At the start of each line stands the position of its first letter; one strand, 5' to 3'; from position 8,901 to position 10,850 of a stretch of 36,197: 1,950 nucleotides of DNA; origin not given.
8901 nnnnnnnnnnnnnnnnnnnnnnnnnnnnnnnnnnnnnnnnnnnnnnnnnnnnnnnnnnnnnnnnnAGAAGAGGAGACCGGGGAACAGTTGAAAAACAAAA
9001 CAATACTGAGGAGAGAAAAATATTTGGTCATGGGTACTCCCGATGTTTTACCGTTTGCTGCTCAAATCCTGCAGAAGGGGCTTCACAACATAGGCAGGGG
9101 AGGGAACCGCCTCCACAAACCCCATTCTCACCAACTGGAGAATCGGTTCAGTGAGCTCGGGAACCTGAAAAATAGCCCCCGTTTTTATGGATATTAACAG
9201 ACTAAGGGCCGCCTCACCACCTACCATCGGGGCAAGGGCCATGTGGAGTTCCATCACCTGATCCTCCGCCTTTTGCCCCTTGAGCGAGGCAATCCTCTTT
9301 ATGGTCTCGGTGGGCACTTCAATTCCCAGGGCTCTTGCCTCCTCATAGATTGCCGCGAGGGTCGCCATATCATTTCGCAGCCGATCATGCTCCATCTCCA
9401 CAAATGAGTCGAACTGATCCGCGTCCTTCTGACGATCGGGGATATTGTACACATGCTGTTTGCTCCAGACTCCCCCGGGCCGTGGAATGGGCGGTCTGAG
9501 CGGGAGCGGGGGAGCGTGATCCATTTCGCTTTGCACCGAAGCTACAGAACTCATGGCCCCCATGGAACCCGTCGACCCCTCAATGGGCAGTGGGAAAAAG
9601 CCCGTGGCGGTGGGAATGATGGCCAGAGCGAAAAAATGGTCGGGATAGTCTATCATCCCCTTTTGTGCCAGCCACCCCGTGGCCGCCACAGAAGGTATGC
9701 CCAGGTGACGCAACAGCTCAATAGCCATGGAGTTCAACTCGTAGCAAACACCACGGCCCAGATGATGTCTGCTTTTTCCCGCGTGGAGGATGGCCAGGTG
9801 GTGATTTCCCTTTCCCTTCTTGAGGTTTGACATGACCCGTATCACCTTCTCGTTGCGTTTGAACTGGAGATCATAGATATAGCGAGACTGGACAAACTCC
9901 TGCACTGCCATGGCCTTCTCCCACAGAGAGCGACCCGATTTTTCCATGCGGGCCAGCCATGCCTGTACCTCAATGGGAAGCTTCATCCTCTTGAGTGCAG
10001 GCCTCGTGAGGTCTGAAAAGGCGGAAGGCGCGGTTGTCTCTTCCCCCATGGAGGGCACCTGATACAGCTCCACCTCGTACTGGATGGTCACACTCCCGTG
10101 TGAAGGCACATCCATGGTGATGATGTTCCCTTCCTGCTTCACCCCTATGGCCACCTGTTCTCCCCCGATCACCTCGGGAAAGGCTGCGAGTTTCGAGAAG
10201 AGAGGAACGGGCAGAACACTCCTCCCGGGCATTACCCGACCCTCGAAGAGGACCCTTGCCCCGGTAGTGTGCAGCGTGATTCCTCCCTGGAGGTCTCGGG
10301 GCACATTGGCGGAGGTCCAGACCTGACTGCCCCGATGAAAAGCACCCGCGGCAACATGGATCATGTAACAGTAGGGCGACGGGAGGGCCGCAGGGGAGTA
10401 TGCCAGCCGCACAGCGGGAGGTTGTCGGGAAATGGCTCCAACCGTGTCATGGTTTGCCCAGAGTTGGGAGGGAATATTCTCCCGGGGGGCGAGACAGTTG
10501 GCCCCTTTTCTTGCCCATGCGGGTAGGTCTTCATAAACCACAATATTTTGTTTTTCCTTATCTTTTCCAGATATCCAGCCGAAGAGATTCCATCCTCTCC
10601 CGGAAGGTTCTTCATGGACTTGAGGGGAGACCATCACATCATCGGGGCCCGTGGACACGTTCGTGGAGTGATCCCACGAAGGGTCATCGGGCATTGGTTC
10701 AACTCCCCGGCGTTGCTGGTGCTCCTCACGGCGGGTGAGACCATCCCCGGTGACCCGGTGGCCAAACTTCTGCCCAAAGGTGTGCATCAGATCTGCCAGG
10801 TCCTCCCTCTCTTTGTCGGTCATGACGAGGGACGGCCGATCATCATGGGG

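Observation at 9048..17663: Sacsin-type GHKL ATPase coupled to a 1,879-aa repeat protein with a transglutaminase-like core: an uncharacterised giant cytoplasmic module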

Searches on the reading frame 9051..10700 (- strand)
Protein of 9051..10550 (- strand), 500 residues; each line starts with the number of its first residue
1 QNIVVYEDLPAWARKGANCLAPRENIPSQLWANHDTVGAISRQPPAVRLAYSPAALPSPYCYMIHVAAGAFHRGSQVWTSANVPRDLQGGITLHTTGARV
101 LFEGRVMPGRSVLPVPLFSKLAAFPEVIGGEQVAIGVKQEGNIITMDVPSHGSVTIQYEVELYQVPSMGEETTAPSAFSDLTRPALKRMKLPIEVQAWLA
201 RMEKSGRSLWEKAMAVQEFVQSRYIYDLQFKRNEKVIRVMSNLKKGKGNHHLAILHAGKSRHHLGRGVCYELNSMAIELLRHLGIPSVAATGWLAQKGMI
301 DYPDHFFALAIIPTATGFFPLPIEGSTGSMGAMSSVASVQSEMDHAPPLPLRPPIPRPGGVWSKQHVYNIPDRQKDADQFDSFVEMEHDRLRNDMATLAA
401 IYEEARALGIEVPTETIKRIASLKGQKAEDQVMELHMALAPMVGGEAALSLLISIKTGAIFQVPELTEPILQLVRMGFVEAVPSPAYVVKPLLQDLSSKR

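Call 28: find_homologous_proteins(query=window:9051-10550:-)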
Query window:9051-10550:-: 8000 candidates shared short words with the query, none scored E <= 0.001.

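Call 37: search_solved_structures(query=A1, max_evalue=1, show_alignments=2)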
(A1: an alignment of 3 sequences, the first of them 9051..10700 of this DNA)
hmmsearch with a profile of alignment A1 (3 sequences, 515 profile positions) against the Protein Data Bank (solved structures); distinct sequences matched with E-value up to 1: 2.
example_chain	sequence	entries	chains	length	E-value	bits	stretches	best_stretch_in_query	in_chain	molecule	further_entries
7tbq_A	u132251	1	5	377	0.024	16.5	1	377-483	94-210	D7 LOV2-DARPin fusion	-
5jxd_A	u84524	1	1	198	0.14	13.9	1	179-250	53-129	Tumor necrosis factor alpha-induced protein 8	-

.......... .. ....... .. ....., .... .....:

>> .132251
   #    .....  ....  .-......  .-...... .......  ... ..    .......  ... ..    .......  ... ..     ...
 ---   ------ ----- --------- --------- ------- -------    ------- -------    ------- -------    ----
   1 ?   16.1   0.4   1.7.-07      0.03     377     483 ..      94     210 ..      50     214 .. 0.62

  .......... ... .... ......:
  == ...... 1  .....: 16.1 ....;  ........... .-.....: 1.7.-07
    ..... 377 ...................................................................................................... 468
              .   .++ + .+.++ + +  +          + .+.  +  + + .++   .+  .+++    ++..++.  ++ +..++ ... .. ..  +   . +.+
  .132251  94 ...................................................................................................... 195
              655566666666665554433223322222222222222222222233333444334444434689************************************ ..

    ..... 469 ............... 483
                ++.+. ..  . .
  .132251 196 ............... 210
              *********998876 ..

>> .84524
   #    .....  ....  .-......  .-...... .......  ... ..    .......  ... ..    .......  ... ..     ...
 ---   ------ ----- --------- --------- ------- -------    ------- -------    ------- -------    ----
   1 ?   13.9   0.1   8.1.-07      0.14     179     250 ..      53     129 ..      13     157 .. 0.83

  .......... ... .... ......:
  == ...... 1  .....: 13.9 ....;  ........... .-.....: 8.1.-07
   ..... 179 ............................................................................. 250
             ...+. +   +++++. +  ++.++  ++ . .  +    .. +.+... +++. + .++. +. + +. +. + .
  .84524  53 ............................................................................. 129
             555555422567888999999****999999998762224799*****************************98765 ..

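Call 38: find_related_loci(query=A1, collection=genome_contigs, flank=10000)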
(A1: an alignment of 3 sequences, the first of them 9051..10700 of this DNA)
Query A1 (550 aa) in genome_contigs; peptide patterns used: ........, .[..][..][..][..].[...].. (x = any residue, [..] = any of these).
46 stretches matched a pattern; 29 encode a relative of the query (tblastn E <= 1e-3); 29 distinct loci.
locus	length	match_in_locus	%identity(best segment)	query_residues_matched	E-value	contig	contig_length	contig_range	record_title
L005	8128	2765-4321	56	20-542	0e+0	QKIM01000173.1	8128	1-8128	MAG: Deltaproteobacteria bacterium isolate SZUA-580 scaffold_35865, whole genome shotgun sequence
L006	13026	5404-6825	37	55-541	1e-84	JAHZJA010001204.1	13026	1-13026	MAG: Deltaproteobacteria bacterium isolate P_S1_bin.18 k141_1340810, whole genome shotgun sequence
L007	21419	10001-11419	36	57-542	4e-82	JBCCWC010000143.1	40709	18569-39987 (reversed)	MAG: Myxococcota bacterium isolate P01_E01_bin.52 k141_1779183_length_40709_cov_62.9151, whole genome shotgun sequence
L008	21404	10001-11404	35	60-541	3e-80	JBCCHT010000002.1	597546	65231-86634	MAG: Myxococcota bacterium isolate P01_B01_bin.73 k141_2693896_length_597546_cov_25.6202, whole genome shotgun sequence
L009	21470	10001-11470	35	33-541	9e-78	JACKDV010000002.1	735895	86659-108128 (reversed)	MAG: Myxococcales bacterium isolate HK-STAS-MYXO-16 HK-STAS-MYXO-16_2, whole genome shotgun sequence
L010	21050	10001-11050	36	59-413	2e-59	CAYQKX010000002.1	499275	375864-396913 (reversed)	MAG TPA_asm: uncultured Candidatus Obscuribacterales bacterium isolate SRP287051_co1_96 genome assembly, contig: NODE_19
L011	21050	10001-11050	35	59-413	1e-58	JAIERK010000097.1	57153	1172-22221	MAG: Candidatus Obscuribacterales bacterium isolate co.spades.METABAT.1kb_095 c_000000443348, whole genome shotgun seque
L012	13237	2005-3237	32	57-473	1e-57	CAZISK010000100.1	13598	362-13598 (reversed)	MAG TPA_asm: uncultured Candidatus Obscuribacterales bacterium isolate SRP173033_co1_370 genome assembly, contig: NODE_9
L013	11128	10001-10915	35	68-381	2e-54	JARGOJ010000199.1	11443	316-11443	MAG: Planctomycetota bacterium isolate bin_em_oilr2.004 NODE_2839_length_11443_cov_4.552599, whole genome shotgun sequen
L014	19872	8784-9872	34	44-413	7e-54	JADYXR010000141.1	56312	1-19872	MAG: Candidatus Obscuribacter sp. isolate MP9P1 103 k99_1652850, whole genome shotgun sequence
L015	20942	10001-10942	34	72-381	3e-50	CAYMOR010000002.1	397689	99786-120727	MAG TPA_asm: uncultured Haliangium sp. isolate binchicken_co237_99 genome assembly, contig: NODE_14_length_397689_cov_22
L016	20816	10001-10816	37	99-381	5e-49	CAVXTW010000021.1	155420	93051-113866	MAG: uncultured delta proteobacterium isolate MFD04935.bin.2.27 genome assembly, contig: contig_35114, whole genome shot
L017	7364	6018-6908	35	99-409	3e-47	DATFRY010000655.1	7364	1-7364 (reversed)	MAG TPA_asm: Kofleriaceae bacterium isolate SMAG_U9370 k141_2984653, whole genome shotgun sequence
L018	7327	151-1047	33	72-381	3e-46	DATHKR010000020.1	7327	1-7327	MAG TPA_asm: Kofleriaceae bacterium isolate SMAG_U12585 k141_258331, whole genome shotgun sequence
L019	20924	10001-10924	36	72-381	2e-45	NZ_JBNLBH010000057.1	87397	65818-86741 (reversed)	MAG: Haliangium sp. isolate C2.bin.32.orig k141_291173, whole genome shotgun sequence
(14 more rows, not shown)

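Call 44: search_protein_families(library=pfam, alignment_id=A2, max_evalue=0.01)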
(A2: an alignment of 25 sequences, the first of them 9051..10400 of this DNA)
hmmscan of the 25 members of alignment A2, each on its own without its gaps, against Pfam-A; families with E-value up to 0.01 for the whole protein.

A. member 1, window:9051-10400:- (450 aa): 1 family
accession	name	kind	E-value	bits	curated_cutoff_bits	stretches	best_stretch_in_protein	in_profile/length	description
PF01841.26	Transglut_core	-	2.8e-06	28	23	1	156-247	11-82/108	Transglutaminase-like superfamily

B. families by the number of members that match (of 25 scanned): 1 family
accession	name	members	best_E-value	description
PF01841.26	Transglut_core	24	1.3e-12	Transglutaminase-like superfamily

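Call 45: search_solved_structures(query=A2, max_evalue=1, show_alignments=3)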
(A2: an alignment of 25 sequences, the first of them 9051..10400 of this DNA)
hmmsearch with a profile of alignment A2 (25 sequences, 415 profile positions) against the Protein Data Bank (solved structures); distinct sequences matched with E-value up to 1: 2.
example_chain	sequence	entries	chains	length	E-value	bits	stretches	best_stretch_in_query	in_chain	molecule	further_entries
9y6s_6I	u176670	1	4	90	0.46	12.6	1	157-198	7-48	Dynein light chain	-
11cm_A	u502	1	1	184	0.67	12.1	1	117-178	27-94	ZnO7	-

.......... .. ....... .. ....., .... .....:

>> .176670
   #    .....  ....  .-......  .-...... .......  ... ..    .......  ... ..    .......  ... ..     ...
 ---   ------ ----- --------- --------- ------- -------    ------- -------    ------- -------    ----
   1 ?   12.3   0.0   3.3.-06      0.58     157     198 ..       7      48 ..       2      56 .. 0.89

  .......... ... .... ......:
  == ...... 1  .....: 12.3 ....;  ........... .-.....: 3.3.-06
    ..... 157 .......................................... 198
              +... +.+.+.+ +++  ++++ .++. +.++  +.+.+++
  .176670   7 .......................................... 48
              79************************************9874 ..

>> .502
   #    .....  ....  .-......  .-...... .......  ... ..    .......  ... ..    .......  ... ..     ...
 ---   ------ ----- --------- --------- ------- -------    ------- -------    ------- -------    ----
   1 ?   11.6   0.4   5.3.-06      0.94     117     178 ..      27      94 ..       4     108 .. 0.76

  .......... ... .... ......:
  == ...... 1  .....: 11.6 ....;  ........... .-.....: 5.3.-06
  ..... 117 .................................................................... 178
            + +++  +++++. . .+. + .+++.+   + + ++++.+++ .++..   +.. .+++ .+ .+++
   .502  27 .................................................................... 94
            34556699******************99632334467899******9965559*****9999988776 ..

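Call 60: predict_structure(alignment_id=A3)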
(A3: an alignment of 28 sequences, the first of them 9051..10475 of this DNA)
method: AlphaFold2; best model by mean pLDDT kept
length: 475 residues; sequences in the alignment: 28
mean_pLDDT: 85.3   pTM: 0.75
mean pLDDT of the five models: 85.3, 84.9, 84.8, 81.8, 78.3
residues with pLDDT >= 90: 248; 70-90: 163; 50-70: 50; < 50: 14
segments of 3 or more residues with pLDDT < 50: 345-348, 468-471
pLDDT, mean of each block of 10 residues (from residue 1): 57 70 91 94 91 85 80 95 93 93 83 88 87 95 82 92 96 97 94 94 88 91 92 93 95 98 95 89 93 91 78 56 85 82 53 69 84 91 88 84 89 92 92 76 94 86 52 46
secondary structure, 60 per line:
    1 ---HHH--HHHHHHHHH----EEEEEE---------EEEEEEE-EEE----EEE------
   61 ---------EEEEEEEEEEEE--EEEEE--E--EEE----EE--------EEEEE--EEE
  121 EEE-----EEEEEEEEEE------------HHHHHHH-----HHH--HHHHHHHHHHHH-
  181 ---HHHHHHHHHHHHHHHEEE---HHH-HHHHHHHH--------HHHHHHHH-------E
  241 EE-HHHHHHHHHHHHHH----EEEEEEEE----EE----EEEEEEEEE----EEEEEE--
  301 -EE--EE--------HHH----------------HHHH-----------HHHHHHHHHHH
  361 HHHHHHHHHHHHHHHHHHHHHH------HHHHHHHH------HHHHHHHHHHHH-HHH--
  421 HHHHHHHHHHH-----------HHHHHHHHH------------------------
elements in order: H9-17 E22-27 E37-43 E45-47 E52-54 E70-81 E84-88 E94-96 E111-115 E118-123 E129-138 H151-157 H168-179 H184-198 E199-201 H209-216 H225-232 E240-242 H244-257 E262-269 E280-288 E293-298 H335-338 H350-382 H389-396 H403-414 H421-431 H443-451

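Call 64: fold_search(model_id=the predicted structure, library=pdb)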
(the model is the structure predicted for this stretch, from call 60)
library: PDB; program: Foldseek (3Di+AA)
matches with E <= 10: 812; with E <= 0.001: 5
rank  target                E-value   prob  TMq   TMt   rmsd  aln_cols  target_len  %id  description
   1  6g49                  1.2e-07  1.00  0.35  0.55   7.4       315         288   11  Crystal structure of the periplasmic domain of TgpA from Pseudomonas aeruginosa (released 2019-04-10)
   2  6g4h                  1.5e-07  1.00  0.36  0.56   6.5       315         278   12  Crystal structure of the periplasmic domain of TgpA from Pseudomonas aeruginosa bound to ethylmercury (released 2019-04-10)
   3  3isr_A                4.5e-05  1.00  0.28  0.41   7.3       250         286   11  The Crystal Structure of a Putative Cysteine Protease from Cytophaga hutchinsonii to 1.9A (released 2009-09-08)
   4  3isr_B                8.4e-05  1.00  0.27  0.40   7.5       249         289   10  The Crystal Structure of a Putative Cysteine Protease from Cytophaga hutchinsonii to 1.9A (released 2009-09-08)
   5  3isr_C                9.9e-05  1.00  0.24  0.35  12.1       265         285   14  The Crystal Structure of a Putative Cysteine Protease from Cytophaga hutchinsonii to 1.9A (released 2009-09-08)
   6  3kd4_A                1.1e-02  0.15  0.11  0.10  20.1       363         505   12  CRYSTAL STRUCTURE OF A PUTATIVE PROTEASE (BDI_1141) FROM PARABACTEROIDES DISTASONIS ATCC 8503 AT 2.00 A RESOLUTION (released 2009-11-24)
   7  1g0d                  4.9e-02  0.30  0.19  0.14  21.3       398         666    8  CRYSTAL STRUCTURE OF RED SEA BREAM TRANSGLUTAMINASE (released 2001-05-23)
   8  6ixl_A                5.2e-02  0.06  0.09  0.10  21.0       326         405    8  Crystal structure of isocitrate dehydrogenase from Ostreococcus tauri (released 2019-12-18)
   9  6ct8                  6.6e-02  0.89  0.12  0.20   8.2        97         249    7  Selenomethionine structure of N-truncated R2-type pyocin tail fiber at 2.6 angstrom resolution (released 2019-02-20)
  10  9crn                  6.6e-02  0.72  0.17  0.22  13.6       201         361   11  Crystal structure of Streptococcus pyogenes TglA (released 2024-08-14)
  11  6qfs_A                7.8e-02  0.47  0.09  0.32   9.5        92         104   13  Chargeless variant of the Cellulose-binding domain from Cellulomonas fimi (released 2019-12-18)
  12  1z1w                  8.2e-02  0.96  0.12  0.08   5.3        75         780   12  Crystal structures of the tricorn interacting facor F3 from Thermoplasma acidophilum, a zinc aminopeptidase in three dif (released 2005-05-31)
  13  6cl6_A                8.2e-02  0.69  0.10  0.13   8.5       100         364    8  Structure of P. aeruginosa R2 pyocin fiber PA0620 comprising C-terminal residues 323-691 (released 2018-06-27)
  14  8rmx_A                8.2e-02  0.28  0.20  0.21  22.6       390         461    9  Transglutaminase 3 in complex with DH patient-derived Fab DH63-A02 (released 2025-03-12)
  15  7e2w_D                8.2e-02  0.04  0.09  0.10  18.9       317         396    8  Crystal structure of isocitrate dehydrogenase from Ostreococcus tauri in complex with isocitrate and magnesium(II) (released 2021-05-19)
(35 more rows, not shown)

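Call 68: search_protein_families(library=padloc, alignment_id=A4, max_evalue=0.00001)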
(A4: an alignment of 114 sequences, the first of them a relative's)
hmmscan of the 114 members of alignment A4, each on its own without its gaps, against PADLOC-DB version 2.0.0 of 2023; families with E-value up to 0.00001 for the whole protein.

A. member 1, L007:146-703:+ (186 aa): 0 families

B. families by the number of members that match (of 114 scanned): 96 families (the first 25 are shown)
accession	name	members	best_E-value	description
PDLC04060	PD-T4-6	4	1.1e-88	-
PDLC04061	PD-T4-6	4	6.4e-88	-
PDLC04042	PD-T4-6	4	5.8e-87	-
PDLC04052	PD-T4-6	4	6.3e-79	-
PDLC04053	PD-T4-6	4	1.2e-78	-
PDLC04057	PD-T4-6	4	1.1e-75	-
PDLC04138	mad6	4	1.9e-75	mads_6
PDLC04047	PD-T4-6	4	2.1e-72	-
PDLC01088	C3a189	4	2.1e-72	kinase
PDLC04043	PD-T4-6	4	2.6e-71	-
PDLC04040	PD-T4-6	4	5.4e-69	-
PDLC04041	PD-T4-6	4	2.8e-68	-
PDLC04054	PD-T4-6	4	1.7e-66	-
PDLC04039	PD-T4-6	4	1e-64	-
PDLC04048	PD-T4-6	4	1.7e-64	-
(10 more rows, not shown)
